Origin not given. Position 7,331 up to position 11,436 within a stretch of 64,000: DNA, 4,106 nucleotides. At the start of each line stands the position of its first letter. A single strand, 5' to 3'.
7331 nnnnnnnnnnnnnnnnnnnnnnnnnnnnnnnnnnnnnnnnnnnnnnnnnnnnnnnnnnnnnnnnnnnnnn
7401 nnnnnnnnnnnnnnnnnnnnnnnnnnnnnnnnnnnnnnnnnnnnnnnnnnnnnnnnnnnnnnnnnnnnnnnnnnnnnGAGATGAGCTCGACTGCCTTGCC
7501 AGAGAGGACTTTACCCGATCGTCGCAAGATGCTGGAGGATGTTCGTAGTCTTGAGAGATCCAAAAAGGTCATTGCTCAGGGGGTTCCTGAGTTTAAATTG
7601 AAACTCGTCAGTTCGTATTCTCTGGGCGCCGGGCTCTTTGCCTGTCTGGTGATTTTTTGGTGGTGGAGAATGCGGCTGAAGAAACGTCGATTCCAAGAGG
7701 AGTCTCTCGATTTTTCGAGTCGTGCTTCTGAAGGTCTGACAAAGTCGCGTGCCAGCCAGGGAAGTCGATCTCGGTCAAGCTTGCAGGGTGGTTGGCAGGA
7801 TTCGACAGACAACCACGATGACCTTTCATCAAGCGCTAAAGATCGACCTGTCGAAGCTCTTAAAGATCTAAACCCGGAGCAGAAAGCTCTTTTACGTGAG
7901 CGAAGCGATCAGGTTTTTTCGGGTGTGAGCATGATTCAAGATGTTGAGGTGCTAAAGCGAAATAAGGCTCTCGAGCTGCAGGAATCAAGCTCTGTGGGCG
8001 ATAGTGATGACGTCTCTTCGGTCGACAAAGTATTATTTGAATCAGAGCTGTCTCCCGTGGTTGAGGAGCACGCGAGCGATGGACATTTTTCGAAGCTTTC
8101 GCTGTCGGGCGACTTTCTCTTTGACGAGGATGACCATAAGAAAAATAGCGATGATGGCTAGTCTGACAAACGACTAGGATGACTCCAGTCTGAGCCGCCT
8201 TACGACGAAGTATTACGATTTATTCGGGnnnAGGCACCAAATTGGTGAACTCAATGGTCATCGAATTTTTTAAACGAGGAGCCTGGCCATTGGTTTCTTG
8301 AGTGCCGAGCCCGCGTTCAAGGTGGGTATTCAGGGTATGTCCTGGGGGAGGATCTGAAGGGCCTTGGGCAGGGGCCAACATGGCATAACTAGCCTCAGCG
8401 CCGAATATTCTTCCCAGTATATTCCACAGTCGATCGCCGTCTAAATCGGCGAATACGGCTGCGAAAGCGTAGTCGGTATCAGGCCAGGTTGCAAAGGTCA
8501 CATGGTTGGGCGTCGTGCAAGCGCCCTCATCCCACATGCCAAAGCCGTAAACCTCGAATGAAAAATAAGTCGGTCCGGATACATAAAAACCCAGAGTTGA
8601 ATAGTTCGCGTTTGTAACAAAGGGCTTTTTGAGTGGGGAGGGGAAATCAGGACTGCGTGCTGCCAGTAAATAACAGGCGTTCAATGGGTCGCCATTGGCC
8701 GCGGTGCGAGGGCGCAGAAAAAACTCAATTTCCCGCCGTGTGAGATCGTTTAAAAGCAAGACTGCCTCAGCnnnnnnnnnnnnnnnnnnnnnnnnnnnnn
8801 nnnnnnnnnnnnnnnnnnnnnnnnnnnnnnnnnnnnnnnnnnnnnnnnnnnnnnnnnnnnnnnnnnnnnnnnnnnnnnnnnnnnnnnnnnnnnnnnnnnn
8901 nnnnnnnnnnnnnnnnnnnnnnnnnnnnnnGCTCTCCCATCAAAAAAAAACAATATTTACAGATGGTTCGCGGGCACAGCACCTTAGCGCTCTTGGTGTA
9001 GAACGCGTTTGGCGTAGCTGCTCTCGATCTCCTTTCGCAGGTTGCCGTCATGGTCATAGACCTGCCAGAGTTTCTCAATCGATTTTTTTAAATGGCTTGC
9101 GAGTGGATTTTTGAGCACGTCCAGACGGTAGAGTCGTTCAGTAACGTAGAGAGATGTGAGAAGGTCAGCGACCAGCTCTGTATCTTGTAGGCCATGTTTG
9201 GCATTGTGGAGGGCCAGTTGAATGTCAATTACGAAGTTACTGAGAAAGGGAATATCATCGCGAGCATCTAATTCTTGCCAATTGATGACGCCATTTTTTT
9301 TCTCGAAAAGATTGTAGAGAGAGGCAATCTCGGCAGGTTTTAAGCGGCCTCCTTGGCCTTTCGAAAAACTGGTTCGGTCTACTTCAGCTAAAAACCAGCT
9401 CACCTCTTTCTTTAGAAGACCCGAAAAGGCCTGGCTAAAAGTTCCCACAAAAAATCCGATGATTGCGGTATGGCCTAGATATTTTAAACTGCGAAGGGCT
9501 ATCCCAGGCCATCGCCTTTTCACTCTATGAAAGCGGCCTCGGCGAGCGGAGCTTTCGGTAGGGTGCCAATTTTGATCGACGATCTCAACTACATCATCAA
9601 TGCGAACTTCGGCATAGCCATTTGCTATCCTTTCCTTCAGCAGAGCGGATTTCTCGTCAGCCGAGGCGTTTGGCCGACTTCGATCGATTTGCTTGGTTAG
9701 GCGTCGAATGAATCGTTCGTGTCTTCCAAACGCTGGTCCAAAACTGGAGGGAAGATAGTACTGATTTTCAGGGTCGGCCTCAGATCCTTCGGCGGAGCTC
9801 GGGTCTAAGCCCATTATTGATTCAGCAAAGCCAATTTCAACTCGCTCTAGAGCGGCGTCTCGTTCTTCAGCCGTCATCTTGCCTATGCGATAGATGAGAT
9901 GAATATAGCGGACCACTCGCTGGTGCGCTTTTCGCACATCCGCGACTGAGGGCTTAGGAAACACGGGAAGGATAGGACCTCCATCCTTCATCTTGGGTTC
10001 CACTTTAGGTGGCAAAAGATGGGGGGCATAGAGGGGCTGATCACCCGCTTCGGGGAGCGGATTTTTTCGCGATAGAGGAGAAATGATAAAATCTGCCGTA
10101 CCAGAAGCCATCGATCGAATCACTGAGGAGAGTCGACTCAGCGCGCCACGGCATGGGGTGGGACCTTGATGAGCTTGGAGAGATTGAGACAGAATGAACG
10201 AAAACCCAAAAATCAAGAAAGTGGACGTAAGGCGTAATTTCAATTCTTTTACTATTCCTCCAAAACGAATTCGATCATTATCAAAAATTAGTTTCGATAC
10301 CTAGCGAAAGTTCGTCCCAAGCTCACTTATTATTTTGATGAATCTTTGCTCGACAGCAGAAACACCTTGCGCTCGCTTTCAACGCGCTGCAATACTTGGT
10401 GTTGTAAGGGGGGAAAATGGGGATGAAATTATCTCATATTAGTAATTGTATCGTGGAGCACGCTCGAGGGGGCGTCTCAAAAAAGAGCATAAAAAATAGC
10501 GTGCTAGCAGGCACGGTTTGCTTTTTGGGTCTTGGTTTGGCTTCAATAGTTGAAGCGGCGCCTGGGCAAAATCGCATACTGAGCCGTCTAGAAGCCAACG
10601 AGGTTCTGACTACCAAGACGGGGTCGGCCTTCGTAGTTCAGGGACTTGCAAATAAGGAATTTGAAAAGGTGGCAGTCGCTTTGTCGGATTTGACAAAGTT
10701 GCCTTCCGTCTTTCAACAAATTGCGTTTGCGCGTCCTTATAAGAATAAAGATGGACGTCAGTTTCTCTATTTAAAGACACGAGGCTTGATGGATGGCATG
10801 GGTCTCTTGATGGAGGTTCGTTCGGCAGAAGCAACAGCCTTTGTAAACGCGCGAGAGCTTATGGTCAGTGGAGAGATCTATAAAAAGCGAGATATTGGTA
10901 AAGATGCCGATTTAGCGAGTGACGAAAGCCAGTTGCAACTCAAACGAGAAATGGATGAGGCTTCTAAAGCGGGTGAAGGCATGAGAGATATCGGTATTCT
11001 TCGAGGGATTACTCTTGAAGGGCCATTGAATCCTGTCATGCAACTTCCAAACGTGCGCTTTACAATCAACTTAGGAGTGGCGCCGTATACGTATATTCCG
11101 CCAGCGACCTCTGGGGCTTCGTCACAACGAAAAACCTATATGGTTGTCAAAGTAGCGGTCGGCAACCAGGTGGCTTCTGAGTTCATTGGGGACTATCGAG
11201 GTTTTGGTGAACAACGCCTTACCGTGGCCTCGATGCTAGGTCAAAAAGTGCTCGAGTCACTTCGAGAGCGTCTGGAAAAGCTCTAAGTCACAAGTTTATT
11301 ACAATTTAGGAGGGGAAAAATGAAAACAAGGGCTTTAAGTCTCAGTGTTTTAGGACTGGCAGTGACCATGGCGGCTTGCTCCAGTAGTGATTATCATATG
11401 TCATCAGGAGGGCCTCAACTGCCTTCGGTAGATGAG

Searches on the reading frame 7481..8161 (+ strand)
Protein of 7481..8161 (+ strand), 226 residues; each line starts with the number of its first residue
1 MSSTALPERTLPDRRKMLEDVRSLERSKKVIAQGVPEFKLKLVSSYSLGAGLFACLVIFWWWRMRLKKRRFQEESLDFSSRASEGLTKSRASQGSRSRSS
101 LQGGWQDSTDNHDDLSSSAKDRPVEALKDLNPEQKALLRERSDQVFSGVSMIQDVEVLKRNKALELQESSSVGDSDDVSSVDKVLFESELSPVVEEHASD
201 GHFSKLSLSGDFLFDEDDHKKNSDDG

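Call 3: search_protein_families(library=pfam, proteins=[window:7481-8161:+], max_evalue=0.1)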
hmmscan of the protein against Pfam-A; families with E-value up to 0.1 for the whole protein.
window:7481-8161:+ (226 aa): 0 families

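Call 6: search_protein_families(library=ncbifam, proteins=[window:7481-8161:+], max_evalue=0.1)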
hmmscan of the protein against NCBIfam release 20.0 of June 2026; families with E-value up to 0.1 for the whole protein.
window:7481-8161:+ (226 aa): 0 families

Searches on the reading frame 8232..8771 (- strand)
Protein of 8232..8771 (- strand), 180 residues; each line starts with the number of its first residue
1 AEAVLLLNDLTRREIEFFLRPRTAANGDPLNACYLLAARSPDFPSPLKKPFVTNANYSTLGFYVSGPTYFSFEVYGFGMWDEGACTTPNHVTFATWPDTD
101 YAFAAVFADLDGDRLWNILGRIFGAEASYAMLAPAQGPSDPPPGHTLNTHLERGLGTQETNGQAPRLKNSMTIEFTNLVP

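Call 31: find_related_loci(query=A3, collection=genome_contigs, flank=10000)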
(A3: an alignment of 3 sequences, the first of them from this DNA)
Query A3 (180 aa) in genome_contigs; peptide patterns used: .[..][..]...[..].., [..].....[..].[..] (x = any residue, [..] = any of these).
599 stretches matched a pattern, but none encodes a relative of the query by tblastn (E <= 1e-3).

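Call 41: find_related_loci(query=A3, collection=metagenome_contigs, flank=10000)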
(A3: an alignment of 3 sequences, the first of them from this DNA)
Query A3 (180 aa) in metagenome_contigs; peptide patterns used: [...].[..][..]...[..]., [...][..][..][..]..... (x = any residue, [..] = any of these).
600 stretches matched a pattern, but none encodes a relative of the query by tblastn (E <= 1e-3).

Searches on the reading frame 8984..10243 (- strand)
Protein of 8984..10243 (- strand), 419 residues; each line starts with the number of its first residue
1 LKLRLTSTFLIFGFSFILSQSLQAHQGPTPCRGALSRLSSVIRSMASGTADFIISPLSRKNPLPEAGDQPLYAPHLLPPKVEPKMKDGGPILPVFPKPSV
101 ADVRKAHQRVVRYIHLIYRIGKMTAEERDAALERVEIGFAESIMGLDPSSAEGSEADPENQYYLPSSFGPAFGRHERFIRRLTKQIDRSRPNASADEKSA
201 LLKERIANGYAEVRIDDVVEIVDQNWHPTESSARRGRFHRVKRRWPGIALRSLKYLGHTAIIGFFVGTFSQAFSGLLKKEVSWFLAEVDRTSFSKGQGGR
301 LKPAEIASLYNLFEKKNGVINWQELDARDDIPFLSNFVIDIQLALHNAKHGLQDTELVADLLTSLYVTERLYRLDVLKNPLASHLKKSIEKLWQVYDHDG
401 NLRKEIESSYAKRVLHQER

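Call 3: search_protein_families(library=pfam, proteins=[window:8984-10243:-], max_evalue=0.1)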
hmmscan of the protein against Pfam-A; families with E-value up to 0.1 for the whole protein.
window:8984-10243:- (419 aa): 0 families

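Call 6: search_protein_families(library=ncbifam, proteins=[window:8984-10243:-], max_evalue=0.1)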
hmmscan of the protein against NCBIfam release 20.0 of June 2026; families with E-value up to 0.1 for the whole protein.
window:8984-10243:- (419 aa): 1 family
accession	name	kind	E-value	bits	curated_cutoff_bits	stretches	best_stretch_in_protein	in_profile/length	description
NF052563.1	PlprenPhTpPopt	equivalog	0.092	12.2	400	0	250-286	224-260/277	polyprenyl-phosphate transporter PopT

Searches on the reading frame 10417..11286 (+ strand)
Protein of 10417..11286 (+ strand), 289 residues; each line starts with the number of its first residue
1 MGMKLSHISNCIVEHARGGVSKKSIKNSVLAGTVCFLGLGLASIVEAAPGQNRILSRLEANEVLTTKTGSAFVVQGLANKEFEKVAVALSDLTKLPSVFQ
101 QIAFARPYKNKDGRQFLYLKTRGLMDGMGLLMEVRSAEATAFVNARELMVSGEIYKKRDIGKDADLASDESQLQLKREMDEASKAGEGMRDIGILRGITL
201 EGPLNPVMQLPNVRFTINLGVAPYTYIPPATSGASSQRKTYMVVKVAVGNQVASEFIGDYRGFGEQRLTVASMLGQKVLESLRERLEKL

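Call 3: search_protein_families(library=pfam, proteins=[window:10417-11286:+], max_evalue=0.1)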
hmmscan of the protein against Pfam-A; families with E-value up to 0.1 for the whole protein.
window:10417-11286:+ (289 aa): 0 families

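Call 6: search_protein_families(library=ncbifam, proteins=[window:10417-11286:+], max_evalue=0.1)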
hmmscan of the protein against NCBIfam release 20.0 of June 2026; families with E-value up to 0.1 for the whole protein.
window:10417-11286:+ (289 aa): 0 families

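Call 49: find_homologous_proteins(query=window:10417-11286:+)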
Query window:10417-11286:+ (289 aa): 12 proteins with E <= 0.001 among 2476 candidates.
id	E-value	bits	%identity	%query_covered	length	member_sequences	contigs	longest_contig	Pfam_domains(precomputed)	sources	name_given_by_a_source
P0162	4.6e-181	618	100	100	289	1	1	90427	-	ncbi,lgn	-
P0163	1.6e-79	285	52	91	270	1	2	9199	-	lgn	-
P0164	3.7e-76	274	50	88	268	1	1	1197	-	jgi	jgi:hypothetical protein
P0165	2.1e-71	259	52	89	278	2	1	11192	-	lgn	-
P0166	4.7e-64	235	45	91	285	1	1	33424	-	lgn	-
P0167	1.7e-60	223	47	85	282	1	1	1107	-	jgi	jgi:hypothetical protein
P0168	3.2e-59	219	48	82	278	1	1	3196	-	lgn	-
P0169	4.0e-57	212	44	86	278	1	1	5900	-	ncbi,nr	ncbi:MAG: hypothetical protein JWQ35_634 [Bacteriovoracaceae bacterium]|nr:hypothetical protein [Bac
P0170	8.0e-49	185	43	82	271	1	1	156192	-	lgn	-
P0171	7.8e-43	165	38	88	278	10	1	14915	-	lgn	-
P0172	9.1e-38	148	39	91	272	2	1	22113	-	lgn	-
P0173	1.7e-10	59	26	80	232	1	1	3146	-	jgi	-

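Call 50: find_encoding_contigs(protein=P0166, flank=10000, max_places=2)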
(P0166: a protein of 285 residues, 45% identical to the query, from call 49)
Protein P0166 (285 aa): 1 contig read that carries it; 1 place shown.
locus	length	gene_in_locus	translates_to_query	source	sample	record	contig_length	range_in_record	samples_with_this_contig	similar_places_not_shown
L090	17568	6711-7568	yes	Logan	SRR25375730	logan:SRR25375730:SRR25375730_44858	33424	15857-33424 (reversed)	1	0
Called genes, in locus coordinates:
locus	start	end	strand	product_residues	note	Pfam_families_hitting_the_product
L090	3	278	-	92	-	?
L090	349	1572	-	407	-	PF00180:Iso_dh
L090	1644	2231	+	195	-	PF01914:MarC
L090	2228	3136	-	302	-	PF00892:EamA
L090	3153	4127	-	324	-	PF01916:DS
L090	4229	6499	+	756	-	PF00330:Aconitase, PF00694:Aconitase_C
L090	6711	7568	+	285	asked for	-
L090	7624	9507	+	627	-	PF00082:Peptidase_S8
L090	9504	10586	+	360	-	PF00082:Peptidase_S8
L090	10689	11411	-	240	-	PF00753:Lactamase_B, PF16123:HAGH_C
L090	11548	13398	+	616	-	-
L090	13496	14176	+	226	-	-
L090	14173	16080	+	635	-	PF00890:FAD_binding_2, PF07992:Pyr_redox_2 (faint), PF02910:Succ_DH_flav_C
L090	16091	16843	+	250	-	PF13085:Fer2_3, PF13183:Fer4_8 (weak), PF12838:Fer4_7 (weak)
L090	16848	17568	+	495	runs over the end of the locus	PF01590:GAF, PF13185:GAF_2, PF00158:Sigma54_activat, PF01078:Mg_chelatase (faint), PF14532:Sigma54_activ_2, PF07728:AAA_5 (weak), PF25601:AAA_lid_14, PF02954:HTH_8 (weak)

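Call 51: find_encoding_contigs(protein=P0170, flank=10000, max_places=2)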
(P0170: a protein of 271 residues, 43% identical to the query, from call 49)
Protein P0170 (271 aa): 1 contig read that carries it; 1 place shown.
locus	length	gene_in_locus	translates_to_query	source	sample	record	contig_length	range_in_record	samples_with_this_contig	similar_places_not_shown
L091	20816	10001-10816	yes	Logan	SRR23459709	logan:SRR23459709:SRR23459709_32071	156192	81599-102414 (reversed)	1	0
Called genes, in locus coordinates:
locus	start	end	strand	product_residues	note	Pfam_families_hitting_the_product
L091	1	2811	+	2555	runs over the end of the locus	PF20148:DUF6531 (weak)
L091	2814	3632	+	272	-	-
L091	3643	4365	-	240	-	PF18306:LDcluster4, PF03641:Lysine_decarbox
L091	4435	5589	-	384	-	PF13173:AAA_14, PF13635:DUF4143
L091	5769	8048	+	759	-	PF00330:Aconitase, PF00694:Aconitase_C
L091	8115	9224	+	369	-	PF07559:FlgE_D2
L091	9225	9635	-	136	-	PF01850:PIN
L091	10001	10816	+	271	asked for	-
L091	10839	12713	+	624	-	PF00082:Peptidase_S8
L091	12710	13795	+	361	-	PF00082:Peptidase_S8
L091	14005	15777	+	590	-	-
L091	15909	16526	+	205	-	-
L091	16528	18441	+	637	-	PF00890:FAD_binding_2, PF02910:Succ_DH_flav_C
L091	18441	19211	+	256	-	PF13085:Fer2_3, PF12838:Fer4_7 (weak), PF13183:Fer4_8 (weak), PF13534:Fer4_17 (weak)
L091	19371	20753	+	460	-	PF01590:GAF (weak), PF13185:GAF_2, PF13492:GAF_3 (faint), PF00158:Sigma54_activat, PF14532:Sigma54_activ_2, PF07728:AAA_5 (weak), PF25601:AAA_lid_14, PF02954:HTH_8 (weak), +1 more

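Call 52: find_encoding_contigs(protein=P0165, flank=10000, max_places=2)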
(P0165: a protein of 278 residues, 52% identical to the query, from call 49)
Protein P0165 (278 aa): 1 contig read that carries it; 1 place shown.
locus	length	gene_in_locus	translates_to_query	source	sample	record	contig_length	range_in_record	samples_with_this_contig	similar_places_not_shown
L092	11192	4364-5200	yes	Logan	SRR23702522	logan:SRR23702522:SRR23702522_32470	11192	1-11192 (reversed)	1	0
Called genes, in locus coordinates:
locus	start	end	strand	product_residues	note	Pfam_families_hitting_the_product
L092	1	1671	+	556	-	?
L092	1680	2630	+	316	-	-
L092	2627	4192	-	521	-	-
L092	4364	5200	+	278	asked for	-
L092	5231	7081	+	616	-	PF00082:Peptidase_S8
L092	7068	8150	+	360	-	PF00082:Peptidase_S8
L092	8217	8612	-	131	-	PF01850:PIN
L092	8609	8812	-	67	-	PF09957:VapB_antitoxin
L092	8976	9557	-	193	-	PF12762:DDE_Tnp_IS1595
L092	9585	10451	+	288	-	-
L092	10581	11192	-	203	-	?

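Call 53: find_encoding_contigs(protein=P0163, flank=10000, max_places=2)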
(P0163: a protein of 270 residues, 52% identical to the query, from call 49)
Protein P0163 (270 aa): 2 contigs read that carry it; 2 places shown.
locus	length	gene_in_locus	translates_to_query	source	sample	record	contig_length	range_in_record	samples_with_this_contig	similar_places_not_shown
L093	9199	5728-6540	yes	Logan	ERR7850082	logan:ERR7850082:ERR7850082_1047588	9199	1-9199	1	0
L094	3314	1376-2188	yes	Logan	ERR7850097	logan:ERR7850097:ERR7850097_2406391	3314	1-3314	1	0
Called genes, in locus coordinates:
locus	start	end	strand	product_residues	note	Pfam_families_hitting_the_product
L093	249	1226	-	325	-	PF01916:DS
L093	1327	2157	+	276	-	PF08668:HDOD, PF01966:HD (weak)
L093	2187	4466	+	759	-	PF00330:Aconitase, PF00694:Aconitase_C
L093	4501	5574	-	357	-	-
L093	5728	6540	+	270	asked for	-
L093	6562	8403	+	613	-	PF00082:Peptidase_S8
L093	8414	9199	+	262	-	?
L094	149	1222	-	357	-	-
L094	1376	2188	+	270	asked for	-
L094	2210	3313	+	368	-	?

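Call 54: find_encoding_contigs(protein=P0172, flank=10000, max_places=2)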
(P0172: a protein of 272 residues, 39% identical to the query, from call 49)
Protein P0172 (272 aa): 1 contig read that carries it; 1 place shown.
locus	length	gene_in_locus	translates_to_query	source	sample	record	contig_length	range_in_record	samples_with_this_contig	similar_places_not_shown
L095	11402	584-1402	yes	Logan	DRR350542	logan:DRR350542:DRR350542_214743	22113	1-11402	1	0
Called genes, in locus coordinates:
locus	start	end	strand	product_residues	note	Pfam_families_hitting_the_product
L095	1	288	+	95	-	?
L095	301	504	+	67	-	-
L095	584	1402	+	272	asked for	-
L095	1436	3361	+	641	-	PF00082:Peptidase_S8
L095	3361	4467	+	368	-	PF00082:Peptidase_S8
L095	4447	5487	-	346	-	PF00437:T2SSE, PF27713:UCP018868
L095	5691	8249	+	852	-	PF13428:TPR_14 (faint), PF00515:TPR_1 (faint), PF07719:TPR_2 (faint), PF13174:TPR_6 (faint), PF13181:TPR_8 (faint), PF13424:TPR_12 (faint), PF13432:TPR_16 (faint), PF14559:TPR_19 (faint)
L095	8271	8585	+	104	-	-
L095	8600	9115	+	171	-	PF03548:LolA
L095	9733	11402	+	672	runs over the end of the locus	PF16697:Yop-YscD_cpl, PF00498:FHA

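Call 55: find_encoding_contigs(protein=P0171, flank=10000, max_places=2)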
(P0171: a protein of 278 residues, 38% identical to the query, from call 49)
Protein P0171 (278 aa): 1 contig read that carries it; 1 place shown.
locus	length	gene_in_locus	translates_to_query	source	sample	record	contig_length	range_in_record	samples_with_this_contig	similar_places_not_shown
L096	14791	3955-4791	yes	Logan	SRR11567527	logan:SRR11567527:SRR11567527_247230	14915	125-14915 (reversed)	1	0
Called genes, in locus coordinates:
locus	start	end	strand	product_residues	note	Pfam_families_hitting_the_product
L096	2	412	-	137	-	?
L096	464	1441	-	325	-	PF01916:DS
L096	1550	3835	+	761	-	PF00330:Aconitase, PF00694:Aconitase_C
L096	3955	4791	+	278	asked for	-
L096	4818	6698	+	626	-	PF00082:Peptidase_S8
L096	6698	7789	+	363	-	PF00082:Peptidase_S8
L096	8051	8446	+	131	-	PF00076:RRM_1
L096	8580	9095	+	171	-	-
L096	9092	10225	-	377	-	PF00437:T2SSE, PF27713:UCP018868 (weak)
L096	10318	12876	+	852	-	PF00515:TPR_1 (faint), PF07719:TPR_2 (faint), PF12895:ANAPC3 (faint), PF13174:TPR_6 (faint), PF13424:TPR_12 (faint), PF13432:TPR_16 (faint), PF10602:RPN7 (faint), PF14559:TPR_19 (weak), +1 more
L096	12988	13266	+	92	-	-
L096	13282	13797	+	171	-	PF03548:LolA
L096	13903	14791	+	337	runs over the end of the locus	?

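Call 75: search_protein_families(library=pfam, proteins=[L093:4501-5574:-, L091:8115-9224:+], max_evalue=0.001)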
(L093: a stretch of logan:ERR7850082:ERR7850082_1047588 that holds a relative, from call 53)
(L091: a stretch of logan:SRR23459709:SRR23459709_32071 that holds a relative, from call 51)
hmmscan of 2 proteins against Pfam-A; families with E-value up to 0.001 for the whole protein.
L093:4501-5574:- (357 aa): 0 families

L091:8115-9224:+ (369 aa): 2 families
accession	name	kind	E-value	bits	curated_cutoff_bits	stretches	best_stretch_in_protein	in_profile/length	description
PF07559.19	FlgE_D2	-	3.4e-14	54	22.7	1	130-291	17-141/142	Flagellar basal body protein FlaE D2 domain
PF22692.1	LlgE_F_G_D1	-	0.00026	21.5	27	0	30-85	4-44/64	Flagellar hook protein FlgE/F/G D1 domain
